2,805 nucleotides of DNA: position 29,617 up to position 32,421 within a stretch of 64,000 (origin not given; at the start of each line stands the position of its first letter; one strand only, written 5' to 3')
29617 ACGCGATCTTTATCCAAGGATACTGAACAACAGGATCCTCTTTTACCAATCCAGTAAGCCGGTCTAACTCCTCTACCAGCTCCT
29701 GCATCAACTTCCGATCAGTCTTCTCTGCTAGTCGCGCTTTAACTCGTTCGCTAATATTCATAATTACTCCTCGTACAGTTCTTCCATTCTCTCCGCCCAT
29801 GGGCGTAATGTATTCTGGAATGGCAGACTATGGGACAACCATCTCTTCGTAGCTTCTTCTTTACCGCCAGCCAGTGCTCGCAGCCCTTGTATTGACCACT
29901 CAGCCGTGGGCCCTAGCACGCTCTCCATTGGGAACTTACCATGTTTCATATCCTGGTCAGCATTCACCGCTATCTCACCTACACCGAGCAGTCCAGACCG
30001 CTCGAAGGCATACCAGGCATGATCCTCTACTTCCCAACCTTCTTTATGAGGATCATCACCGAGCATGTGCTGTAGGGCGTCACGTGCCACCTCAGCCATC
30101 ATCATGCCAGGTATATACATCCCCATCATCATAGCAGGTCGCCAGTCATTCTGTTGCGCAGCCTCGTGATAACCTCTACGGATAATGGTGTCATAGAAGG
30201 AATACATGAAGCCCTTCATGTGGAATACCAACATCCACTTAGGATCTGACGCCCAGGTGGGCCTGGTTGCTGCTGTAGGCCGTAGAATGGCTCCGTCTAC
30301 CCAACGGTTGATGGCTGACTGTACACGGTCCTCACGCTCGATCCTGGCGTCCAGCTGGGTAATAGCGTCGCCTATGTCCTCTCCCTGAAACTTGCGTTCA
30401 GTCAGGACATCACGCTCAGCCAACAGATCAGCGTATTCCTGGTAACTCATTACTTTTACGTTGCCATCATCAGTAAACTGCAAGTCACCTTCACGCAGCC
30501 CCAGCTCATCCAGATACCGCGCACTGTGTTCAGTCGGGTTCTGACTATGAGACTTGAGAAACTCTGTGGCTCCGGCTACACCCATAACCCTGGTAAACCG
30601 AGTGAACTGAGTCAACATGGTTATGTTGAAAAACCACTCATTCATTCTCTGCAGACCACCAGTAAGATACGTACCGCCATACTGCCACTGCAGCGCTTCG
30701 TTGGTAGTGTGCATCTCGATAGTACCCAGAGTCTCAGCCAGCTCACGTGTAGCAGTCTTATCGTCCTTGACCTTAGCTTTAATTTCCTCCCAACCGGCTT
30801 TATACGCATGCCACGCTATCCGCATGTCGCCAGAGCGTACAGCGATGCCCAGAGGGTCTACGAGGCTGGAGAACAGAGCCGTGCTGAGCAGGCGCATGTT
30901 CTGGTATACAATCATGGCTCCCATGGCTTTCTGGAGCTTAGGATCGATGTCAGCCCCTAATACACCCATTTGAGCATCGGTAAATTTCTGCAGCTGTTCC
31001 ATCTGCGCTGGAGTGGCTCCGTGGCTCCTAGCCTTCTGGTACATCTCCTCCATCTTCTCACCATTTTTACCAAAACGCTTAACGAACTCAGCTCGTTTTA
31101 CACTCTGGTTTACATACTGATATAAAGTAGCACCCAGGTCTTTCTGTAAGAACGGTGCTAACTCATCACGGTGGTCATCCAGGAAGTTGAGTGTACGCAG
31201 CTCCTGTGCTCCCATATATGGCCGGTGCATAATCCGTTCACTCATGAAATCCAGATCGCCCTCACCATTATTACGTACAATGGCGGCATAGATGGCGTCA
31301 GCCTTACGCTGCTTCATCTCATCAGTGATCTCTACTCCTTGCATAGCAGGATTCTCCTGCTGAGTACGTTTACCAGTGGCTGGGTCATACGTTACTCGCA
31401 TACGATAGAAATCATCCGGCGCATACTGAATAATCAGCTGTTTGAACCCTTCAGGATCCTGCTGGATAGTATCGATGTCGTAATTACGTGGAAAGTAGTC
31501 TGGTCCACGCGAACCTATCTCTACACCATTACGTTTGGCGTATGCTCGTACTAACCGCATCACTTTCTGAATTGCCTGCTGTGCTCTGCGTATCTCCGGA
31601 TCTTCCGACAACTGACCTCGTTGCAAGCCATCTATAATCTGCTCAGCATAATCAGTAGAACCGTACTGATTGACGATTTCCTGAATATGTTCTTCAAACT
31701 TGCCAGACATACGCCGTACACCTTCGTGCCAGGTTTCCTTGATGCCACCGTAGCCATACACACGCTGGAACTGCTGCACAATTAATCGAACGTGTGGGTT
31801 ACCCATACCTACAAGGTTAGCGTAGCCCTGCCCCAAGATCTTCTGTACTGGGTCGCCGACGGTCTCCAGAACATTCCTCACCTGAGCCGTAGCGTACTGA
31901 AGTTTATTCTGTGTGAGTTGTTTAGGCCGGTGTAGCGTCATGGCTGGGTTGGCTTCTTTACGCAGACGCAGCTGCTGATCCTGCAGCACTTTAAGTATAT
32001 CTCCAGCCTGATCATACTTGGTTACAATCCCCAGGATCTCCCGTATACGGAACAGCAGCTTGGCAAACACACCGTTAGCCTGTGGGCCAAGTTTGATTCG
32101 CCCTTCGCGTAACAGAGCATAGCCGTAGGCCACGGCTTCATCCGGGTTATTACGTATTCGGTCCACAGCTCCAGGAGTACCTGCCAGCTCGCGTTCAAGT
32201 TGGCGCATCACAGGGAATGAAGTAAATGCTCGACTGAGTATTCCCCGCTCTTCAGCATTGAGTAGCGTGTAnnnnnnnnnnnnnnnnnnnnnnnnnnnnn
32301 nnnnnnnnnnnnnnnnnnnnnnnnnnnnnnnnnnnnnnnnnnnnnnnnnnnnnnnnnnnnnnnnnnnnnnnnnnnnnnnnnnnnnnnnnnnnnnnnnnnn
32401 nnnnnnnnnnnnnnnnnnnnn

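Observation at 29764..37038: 2424-aa giant protein combining an SNase-like OB fold, a HEIGH zincin motif and hydrophobic Gly-rich segments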

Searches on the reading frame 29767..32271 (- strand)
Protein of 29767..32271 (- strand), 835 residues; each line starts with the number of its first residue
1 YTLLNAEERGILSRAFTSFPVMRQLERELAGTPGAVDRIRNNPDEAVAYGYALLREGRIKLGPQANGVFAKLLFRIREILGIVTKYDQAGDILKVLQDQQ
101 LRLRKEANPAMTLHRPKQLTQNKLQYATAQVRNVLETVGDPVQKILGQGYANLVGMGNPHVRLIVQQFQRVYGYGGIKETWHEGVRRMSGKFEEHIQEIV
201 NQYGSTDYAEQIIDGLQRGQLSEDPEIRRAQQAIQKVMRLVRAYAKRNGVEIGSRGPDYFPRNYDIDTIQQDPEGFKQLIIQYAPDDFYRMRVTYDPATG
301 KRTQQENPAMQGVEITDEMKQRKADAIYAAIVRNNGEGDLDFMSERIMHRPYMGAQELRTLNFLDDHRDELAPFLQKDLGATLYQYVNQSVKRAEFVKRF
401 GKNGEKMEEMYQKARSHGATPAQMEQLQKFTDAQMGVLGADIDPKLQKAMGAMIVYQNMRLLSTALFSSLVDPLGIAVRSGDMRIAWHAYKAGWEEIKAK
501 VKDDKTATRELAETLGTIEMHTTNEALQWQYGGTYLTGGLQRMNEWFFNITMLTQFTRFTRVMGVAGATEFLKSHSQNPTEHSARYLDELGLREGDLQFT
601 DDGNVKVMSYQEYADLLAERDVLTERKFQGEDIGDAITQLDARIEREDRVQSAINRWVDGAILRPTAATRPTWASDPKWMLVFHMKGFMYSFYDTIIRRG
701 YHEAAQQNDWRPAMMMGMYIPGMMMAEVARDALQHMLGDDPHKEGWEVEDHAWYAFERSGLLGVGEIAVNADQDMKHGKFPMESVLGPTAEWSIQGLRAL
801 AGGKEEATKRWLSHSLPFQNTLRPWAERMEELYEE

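Call 39: predict_structure(alignment_id=A4)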
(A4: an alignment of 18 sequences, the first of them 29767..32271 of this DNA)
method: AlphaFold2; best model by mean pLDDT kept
length: 835 residues; sequences in the alignment: 18
mean_pLDDT: 77.6   pTM: 0.74
mean pLDDT of the five models: 77.6, 75.2, 72.8, 65.7, 64.8
residues with pLDDT >= 90: 90; 70-90: 544; 50-70: 171; < 50: 30
segments of 3 or more residues with pLDDT < 50: 117-125, 342-348, 520-524, 831-835
pLDDT, mean of each block of 10 residues (from residue 1): 80 86 89 88 88 86 63 66 72 81 76 54 50 52 58 73 84 73 85 80 76 88 90 89 87 68 84 93 90 71 79 89 86 64 49 65 86 87 83 88 84 90 86 77 73 79 68 85 88 81 81 77 54 62 77 80 91 91 89 88 84 89 85 91 91 89 76 76 76 82 78 82 79 64 70 75 70 66 67 74 73 67 56 45
secondary structure, 60 per line:
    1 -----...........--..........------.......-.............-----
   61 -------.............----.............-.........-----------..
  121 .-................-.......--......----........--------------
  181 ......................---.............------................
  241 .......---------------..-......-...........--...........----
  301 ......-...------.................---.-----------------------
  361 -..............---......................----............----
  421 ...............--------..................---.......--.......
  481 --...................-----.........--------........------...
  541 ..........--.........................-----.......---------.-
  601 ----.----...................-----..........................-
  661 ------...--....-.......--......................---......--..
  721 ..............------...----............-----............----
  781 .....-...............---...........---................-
elements in order (helices of 4 or more, strands of 3 or more residues): H6-16 H19-28 H35-41 H43-55 H68-80 H85-97 H99-107 H123-138 H140-146 H149-154 H159-166 H181-202 H206-218 H225-247 H266-271 H273-283 H286-290 E291-296 E301-306 H317-333 H362-374 H379-400 H405-416 H421-435 H444-461 H465-471 H474-480 H483-501 H507-515 H524-531 H538-550 H553-577 H583-589 H610-628 H634-659 H672-675 H677-683 H686-707 H711-716 H719-734 H748-759 H765-776 H781-785 H787-801 H805-815 H819-834
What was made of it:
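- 29767..32271 (-): C-terminal all-helical domain, aa 1590-2424. It is the family-wide conserved part and resembles podovirus internal virion (T7 gp16-class) proteins in structure. Call 39 (AlphaFold pLDDT 77.6, pTM 0.74).
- AlphaFold model with pLDDT 77.6 and pTM 0.74 (call 39).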

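Call 41: fold_search(model_id=the predicted structure, library=pdb)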
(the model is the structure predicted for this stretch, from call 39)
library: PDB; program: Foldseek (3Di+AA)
matches with E <= 10: 200; with E <= 0.001: 0
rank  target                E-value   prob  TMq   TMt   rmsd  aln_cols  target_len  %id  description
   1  9jyy_I                1.8e-03  0.99  0.20  0.15  28.9       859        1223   12  core proteins of mature T7 (released 2024-12-11)
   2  8w20_A                1.4e-01  0.08  0.07  0.08  55.8       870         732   11  Umb1 umbrella toxin particle (released 2024-04-17)
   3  5yck                  2.0e-01  0.20  0.10  0.15  19.9       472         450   12  Crystal structure of a MATE family protein derived from Camelina sativa at 2.3 angstrom (released 2017-09-27)
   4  9nfj                  2.3e-01  0.04  0.06  0.06  38.4      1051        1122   10  Tuna P-glycoprotein Apo Conformation 2 (released 2025-06-04)
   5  5xjj                  4.8e-01  0.16  0.11  0.16  19.3       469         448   10  Crystal structure of a MATE family protein (released 2017-09-20)
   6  9qvm_A                4.9e-01  0.06  0.07  0.08  34.3       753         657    9  Cryo-EM reconstruction of the NEDD1 anchor protein and CDK5RAP2 bound to the gamma-tubulin ring complex (released 2025-05-21)
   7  7nyx_A                5.8e-01  0.03  0.06  0.04  75.8       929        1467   10  Cryo-EM structure of the MukBEF-MatP-DNA monomer (closed conformation) (released 2021-07-07)
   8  3eqx_A                8.8e-01  0.10  0.09  0.14  20.3       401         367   11  CRYSTAL STRUCTURE OF A FIC FAMILY PROTEIN (SO_4266) FROM SHEWANELLA ONEIDENSIS AT 1.6 A RESOLUTION (released 2008-10-14)
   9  9g8k_A                9.9e-01  0.04  0.09  0.09  31.6       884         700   10  Structure of K+-dependent Na+-PPase from Thermotoga maritima in complex with Ca2+ and Etidronate (released 2025-06-04)
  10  5x9r_A                1.1e+00  0.08  0.10  0.15  24.7       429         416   11  Structural insights into the elevator-like mechanism of the sodium/citrate symporter CitS (released 2017-06-14)
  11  6ujt                  1.1e+00  0.02  0.07  0.06  40.1       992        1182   10  P-glycoprotein mutant-Y303A and C952A-with BDE100 (released 2020-05-27)
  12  9gm6_A                1.2e+00  0.02  0.06  0.05  46.5       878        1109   10  MukBEF in a nucleotide-bound state with open neck gate (heads core) (released 2025-03-26)
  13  2j68                  1.2e+00  0.03  0.07  0.08  33.0       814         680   11  Bacterial dynamin-like protein BDLP, GDP bound (released 2006-12-04)
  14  7dqk_A                1.2e+00  0.07  0.10  0.13  22.9       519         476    9  A nicotine MATE transporter, Nicotiana tabacum MATE2 (NtMATE2) (released 2021-06-09)
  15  9eyg_B                1.3e+00  0.03  0.08  0.10  23.7       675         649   11  Structure of Tannerella forsythia endopeptidase O (TfPepO) (released 2025-10-29)
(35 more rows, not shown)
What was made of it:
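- On T7 gp16-class internal virion protein: Foldseek: T7 core chain 9jyy_I at prob 0.99, E 1.8e-3 (call 41).
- The top PDB hit is chain 9jyy_I of the mature T7 core, 1223 residues, which by its length I take to be gp16 (prob 0.99, E 1.8e-3, call 41). The PDB match has a poor global superposition (TM 0.20/0.15, rmsd 28.9, call 41). The global TM-score to the solved T7 core is low (call 41).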

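Call 44: fold_search(model_id=the predicted structure, library=viral)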
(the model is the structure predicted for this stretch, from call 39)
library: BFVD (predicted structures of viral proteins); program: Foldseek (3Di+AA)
matches with E <= 10: 300; with E <= 0.001: 91
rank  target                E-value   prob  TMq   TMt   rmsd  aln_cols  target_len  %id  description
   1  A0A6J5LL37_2          3.2e-35  1.00  0.77  0.62   5.3       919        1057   26  Large polyvalent protein associated domain-containing protein [uncultured Caudovirales phage]
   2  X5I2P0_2              4.3e-35  1.00  0.74  0.63   6.1       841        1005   28  Structural protein [Pseudomonas phage KPP25]
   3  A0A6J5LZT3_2          1.2e-16  1.00  0.60  0.58   7.5       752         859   15  Large polyvalent protein associated domain-containing protein (Fragment) [uncultured Caudovirales phage]
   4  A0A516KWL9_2          1.4e-16  1.00  0.62  0.54  11.1       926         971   17  (no name in the UniProt tables at hand)
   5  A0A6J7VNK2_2          1.7e-15  1.00  0.62  0.41  26.2      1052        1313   15  Uncharacterized protein [uncultured Caudovirales phage]
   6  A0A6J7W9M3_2          4.3e-15  1.00  0.59  0.37  27.8      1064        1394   16  Large polyvalent protein-associated domain-containing protein [uncultured Caudovirales phage]
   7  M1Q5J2                3.1e-14  1.00  0.48  0.40  24.9       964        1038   16  (no name in the UniProt tables at hand)
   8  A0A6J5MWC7            1.4e-13  1.00  0.55  0.52   8.5       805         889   17  Large polyvalent protein associated domain-containing protein [uncultured Caudovirales phage]
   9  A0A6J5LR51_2          1.6e-13  1.00  0.33  0.25  22.4       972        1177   15  Uncharacterized protein [uncultured Caudovirales phage]
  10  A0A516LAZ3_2          5.1e-13  1.00  0.29  0.18  26.1       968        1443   17  (no name in the UniProt tables at hand)
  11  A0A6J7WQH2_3          6.2e-13  1.00  0.50  0.40  21.2      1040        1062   16  Large polyvalent protein associated domain-containing protein [uncultured Caudovirales phage]
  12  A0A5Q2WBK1            2.4e-12  1.00  0.55  0.46   8.7       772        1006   16  (no name in the UniProt tables at hand)
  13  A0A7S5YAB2            3.4e-12  1.00  0.54  0.53  25.1       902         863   14  (no name in the UniProt tables at hand)
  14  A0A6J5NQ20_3          4.8e-12  1.00  0.53  0.43  16.6      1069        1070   15  Large polyvalent protein associated domain-containing protein [uncultured Caudovirales phage]
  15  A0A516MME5            1.3e-11  1.00  0.56  0.45  15.1      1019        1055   13  (no name in the UniProt tables at hand)
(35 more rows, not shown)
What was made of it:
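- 29767..32271 (-): Calls 41 and 44 (Foldseek).
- On T7 gp16-class internal virion protein: Many annotated internal virion proteins at E 1e-8 to 1e-11 and TM about 0.5 (call 44).
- Closest known: T7 gp16. Same: A large helical body of the same predicted structural class (calls 41, 44).
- Foldseek against viral models gave 91 hits at E<=1e-3 (call 44). They reach TM about 0.5 over more than 800 residues (call 44).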

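Call 92: search_solved_structures(query=A4, max_evalue=1, show_alignments=0)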
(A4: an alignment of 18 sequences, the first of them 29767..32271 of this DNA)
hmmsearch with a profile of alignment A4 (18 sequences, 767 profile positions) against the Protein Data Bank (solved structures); distinct sequences matched with E-value up to 1: 7.
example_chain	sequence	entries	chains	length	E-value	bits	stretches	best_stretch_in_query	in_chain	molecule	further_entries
3s84_A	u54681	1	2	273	0.00032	22.7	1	108-230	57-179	Apolipoprotein A-IV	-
6kos_A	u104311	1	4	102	0.019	16.8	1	116-208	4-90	SUWA (Super WA20)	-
5cwo_A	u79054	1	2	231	0.059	15.2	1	106-238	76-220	Designed helical repeat protein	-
7jh5_A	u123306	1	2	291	0.31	12.8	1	97-233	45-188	Co-LOCKR: de novo designed protein switch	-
7jh6_A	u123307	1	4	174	0.54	12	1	104-235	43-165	Two-domain di-Zn(II) and porphyrin-binding protein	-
7cbc_A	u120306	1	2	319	0.63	11.8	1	98-233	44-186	De novo designed switch protein caging a hemagglutinin binder (sCageHA267_1S)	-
4uos_A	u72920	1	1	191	0.76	11.5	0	19-207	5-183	DESIGNED HELICAL BUNDLE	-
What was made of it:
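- Tried and rejected: Only apolipoprotein and designed helical proteins, which I count as noise (call 92).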
